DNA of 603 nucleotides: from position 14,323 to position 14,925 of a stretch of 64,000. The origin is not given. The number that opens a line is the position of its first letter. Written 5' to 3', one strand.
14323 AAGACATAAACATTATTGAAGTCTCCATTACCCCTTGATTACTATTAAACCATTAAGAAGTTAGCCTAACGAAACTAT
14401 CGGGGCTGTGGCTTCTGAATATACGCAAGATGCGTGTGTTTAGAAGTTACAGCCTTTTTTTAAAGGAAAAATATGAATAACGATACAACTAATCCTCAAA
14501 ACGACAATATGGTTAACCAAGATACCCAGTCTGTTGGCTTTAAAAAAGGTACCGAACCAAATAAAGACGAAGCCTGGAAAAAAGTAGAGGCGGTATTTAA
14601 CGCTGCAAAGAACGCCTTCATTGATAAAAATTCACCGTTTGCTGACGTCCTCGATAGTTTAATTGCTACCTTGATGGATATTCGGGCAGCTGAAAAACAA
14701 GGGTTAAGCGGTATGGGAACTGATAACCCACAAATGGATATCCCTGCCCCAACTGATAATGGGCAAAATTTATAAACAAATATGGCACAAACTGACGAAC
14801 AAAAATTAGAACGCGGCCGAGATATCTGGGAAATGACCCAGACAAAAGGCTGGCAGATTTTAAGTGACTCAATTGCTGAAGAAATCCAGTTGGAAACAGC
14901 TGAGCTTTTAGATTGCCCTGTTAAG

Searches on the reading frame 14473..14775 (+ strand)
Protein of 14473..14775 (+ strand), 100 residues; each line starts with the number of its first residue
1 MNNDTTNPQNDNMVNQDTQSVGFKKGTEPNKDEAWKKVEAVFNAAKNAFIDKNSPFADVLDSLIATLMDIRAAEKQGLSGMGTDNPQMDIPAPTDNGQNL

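Call 17: search_protein_families(library=phrogs, proteins=[window:14473-14775:+])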
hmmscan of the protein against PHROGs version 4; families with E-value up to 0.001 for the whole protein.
window:14473-14775:+ (100 aa): 0 families

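Call 47: search_protein_families(library=pfam, proteins=[window:14473-14775:+], max_evalue=0.01)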
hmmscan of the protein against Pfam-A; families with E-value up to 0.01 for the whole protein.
window:14473-14775:+ (100 aa): 1 family
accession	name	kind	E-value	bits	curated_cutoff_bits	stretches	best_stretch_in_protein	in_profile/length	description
PF07896.17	DUF1674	-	0.0074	17.1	23.5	0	6-36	12-42/50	Protein of unknown function (DUF1674)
